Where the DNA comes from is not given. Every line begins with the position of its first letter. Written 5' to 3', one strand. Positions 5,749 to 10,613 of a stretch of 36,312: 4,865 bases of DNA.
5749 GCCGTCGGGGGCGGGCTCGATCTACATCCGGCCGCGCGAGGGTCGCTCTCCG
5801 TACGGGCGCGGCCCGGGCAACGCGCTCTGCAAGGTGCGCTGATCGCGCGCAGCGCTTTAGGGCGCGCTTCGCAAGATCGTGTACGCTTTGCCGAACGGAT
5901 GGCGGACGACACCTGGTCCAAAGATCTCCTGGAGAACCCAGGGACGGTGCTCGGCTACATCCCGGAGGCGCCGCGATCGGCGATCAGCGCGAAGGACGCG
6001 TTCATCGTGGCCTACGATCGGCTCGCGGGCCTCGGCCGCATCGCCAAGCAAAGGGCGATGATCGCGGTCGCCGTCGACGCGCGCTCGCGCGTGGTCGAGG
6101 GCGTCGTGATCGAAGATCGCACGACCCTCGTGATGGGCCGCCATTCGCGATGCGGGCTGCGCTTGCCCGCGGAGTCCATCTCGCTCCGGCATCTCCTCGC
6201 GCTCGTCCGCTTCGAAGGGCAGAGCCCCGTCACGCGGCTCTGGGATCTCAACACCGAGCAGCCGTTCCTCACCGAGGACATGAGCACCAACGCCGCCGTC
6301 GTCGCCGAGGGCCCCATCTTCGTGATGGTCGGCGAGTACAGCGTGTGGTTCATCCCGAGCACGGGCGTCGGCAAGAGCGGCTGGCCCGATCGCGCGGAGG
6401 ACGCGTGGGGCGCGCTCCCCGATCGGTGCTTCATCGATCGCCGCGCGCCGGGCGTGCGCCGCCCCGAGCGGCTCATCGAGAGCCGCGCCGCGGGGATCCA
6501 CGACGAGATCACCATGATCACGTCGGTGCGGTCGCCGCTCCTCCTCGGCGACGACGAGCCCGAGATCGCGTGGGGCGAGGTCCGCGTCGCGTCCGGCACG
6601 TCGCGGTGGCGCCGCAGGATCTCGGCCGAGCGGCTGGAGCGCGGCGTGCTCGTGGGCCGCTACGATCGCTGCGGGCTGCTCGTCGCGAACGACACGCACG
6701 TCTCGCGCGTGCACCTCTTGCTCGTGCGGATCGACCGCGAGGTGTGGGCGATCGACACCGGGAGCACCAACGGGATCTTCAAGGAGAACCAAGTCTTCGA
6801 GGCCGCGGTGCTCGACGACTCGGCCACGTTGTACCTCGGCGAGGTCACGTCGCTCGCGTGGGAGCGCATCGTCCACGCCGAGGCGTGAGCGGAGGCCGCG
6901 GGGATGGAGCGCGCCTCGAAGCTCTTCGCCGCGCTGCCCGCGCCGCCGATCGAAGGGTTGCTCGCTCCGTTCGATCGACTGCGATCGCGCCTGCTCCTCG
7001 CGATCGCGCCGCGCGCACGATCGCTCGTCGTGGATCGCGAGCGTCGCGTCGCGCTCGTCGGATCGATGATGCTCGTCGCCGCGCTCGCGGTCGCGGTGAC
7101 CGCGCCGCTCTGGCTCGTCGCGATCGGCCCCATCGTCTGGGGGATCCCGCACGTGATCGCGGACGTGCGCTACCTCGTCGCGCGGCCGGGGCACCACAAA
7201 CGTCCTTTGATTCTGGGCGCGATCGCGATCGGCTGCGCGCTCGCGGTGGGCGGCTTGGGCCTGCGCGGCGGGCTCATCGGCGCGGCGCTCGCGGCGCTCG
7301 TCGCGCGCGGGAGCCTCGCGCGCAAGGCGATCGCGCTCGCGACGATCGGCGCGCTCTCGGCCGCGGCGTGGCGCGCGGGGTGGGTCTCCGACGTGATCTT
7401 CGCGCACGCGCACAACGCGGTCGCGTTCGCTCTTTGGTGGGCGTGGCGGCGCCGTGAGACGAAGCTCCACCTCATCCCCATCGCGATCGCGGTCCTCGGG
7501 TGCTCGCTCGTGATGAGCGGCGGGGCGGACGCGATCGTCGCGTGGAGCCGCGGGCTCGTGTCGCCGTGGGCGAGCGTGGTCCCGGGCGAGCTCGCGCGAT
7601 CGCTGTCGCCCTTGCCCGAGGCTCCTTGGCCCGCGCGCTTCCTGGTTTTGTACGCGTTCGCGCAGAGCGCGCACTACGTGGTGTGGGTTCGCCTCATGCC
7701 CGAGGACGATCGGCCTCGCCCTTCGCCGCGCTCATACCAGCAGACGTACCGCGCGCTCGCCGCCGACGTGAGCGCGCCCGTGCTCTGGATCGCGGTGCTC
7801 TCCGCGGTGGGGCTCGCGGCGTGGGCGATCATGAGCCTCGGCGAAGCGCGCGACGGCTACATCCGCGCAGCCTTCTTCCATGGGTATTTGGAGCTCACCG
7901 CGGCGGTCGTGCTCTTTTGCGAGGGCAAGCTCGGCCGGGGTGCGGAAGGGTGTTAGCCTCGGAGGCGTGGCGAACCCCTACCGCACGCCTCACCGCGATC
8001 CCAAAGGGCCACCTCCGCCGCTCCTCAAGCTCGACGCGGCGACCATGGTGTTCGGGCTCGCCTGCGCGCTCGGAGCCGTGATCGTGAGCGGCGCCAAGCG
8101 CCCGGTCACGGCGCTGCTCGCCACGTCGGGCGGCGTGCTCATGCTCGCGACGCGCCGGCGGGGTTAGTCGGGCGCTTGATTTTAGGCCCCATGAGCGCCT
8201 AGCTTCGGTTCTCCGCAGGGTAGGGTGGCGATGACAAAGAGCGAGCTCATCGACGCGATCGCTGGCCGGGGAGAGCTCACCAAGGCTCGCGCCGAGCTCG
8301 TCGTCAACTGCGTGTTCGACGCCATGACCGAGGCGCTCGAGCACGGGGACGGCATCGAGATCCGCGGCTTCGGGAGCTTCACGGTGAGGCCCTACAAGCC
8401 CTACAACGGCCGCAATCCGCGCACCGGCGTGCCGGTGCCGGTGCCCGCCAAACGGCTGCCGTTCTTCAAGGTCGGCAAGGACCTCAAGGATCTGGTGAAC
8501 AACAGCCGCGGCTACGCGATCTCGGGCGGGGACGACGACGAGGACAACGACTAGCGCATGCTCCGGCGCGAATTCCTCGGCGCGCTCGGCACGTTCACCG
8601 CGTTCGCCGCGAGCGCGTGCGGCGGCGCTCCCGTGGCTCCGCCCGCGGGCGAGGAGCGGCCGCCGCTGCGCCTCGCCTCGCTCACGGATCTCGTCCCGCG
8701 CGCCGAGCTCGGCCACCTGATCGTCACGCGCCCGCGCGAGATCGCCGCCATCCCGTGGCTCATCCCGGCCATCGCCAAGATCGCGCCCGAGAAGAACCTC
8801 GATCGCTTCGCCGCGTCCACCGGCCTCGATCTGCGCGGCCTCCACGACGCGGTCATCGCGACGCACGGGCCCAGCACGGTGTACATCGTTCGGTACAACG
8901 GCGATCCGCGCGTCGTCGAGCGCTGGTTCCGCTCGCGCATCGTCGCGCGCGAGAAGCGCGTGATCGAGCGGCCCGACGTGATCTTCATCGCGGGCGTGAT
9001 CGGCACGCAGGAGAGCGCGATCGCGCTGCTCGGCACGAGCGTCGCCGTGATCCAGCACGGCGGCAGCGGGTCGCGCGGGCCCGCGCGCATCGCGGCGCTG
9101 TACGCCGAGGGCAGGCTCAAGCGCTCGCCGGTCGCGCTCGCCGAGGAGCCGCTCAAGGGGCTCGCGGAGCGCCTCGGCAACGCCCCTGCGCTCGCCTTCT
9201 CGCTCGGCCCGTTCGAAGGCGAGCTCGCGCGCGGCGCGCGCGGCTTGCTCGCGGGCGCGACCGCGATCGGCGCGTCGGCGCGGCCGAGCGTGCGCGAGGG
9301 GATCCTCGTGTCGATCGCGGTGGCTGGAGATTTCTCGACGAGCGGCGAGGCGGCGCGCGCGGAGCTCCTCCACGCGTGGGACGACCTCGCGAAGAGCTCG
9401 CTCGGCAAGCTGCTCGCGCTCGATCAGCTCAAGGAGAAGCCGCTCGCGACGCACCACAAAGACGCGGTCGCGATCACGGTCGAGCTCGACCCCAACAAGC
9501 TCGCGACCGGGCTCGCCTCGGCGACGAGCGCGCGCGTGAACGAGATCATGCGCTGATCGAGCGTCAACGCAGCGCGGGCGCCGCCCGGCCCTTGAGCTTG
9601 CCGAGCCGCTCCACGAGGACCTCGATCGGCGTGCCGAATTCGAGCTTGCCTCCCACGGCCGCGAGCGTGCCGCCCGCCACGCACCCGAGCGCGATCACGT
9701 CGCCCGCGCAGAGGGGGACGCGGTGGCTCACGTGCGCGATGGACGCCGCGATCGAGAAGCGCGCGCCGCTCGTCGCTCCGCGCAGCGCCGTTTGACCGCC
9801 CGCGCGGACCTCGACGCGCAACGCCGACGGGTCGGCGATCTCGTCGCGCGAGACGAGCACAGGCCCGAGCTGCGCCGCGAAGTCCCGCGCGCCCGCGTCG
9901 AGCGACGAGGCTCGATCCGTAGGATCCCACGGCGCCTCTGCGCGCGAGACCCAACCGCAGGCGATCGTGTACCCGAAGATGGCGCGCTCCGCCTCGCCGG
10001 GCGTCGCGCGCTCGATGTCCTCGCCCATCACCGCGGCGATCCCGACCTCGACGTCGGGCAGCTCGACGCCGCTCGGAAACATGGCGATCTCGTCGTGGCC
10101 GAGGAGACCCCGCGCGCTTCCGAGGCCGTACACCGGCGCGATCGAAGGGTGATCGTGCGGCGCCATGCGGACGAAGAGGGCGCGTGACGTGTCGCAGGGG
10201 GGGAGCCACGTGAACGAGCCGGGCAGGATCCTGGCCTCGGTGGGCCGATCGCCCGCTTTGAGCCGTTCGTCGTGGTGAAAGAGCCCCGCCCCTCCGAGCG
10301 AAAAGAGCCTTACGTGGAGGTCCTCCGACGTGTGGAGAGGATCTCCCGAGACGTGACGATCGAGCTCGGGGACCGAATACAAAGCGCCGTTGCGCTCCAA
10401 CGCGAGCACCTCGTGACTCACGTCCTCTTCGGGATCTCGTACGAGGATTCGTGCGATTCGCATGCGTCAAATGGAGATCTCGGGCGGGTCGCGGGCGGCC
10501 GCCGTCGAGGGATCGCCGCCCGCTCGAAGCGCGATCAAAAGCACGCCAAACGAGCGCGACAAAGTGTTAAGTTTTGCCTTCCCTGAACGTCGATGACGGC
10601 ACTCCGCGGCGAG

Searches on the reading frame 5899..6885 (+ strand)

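Call 16: search_protein_families(library=pfam, proteins=[window:5899-6885:+], max_evalue=0.001)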
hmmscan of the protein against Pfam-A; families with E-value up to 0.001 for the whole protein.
window:5899-6885:+ (329 aa): 2 families
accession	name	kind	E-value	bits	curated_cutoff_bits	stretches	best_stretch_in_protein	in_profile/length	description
PF00498.31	FHA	-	6.7e-11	42.9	20.7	1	250-314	1-67/67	FHA domain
PF16697.10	Yop-YscD_cpl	-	1.2e-07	32.3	33.2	1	249-316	18-86/94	Inner membrane component of T3SS, cytoplasmic domain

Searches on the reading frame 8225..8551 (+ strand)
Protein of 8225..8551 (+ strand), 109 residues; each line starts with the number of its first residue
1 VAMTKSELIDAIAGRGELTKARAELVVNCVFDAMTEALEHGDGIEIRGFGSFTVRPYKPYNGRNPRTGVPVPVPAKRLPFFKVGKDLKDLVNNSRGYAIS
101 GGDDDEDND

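Call 16: search_protein_families(library=pfam, proteins=[window:8225-8551:+], max_evalue=0.001)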
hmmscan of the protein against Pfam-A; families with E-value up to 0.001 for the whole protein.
window:8225-8551:+ (109 aa): 2 families
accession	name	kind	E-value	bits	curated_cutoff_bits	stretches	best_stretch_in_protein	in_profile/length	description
PF00216.26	Bac_DNA_binding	-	2.2e-30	105.2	22.4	1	3-92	1-90/90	Bacterial DNA-binding protein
PF18291.6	HU-HIG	-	9.4e-05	22.9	26.2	1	3-54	32-83/125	HU domain fused to wHTH, Ig, or Glycine-rich motif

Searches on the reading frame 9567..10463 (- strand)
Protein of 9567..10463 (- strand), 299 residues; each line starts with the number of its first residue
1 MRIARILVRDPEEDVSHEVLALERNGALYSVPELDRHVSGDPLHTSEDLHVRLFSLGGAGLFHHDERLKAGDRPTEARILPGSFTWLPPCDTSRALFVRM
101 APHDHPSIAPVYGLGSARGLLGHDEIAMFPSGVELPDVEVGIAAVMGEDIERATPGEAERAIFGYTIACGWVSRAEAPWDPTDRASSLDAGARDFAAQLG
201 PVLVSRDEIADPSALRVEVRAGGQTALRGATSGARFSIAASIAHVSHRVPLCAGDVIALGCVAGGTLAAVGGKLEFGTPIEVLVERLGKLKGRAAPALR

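Call 16: search_protein_families(library=pfam, proteins=[window:9567-10463:-], max_evalue=0.001)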
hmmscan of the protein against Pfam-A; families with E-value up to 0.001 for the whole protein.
window:9567-10463:- (299 aa): 1 family
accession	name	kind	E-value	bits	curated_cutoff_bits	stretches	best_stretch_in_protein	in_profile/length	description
PF01557.24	FAA_hydrolase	-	1.2e-31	110.5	23.9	1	100-293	22-212/214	Fumarylacetoacetate (FAA) hydrolase C-terminal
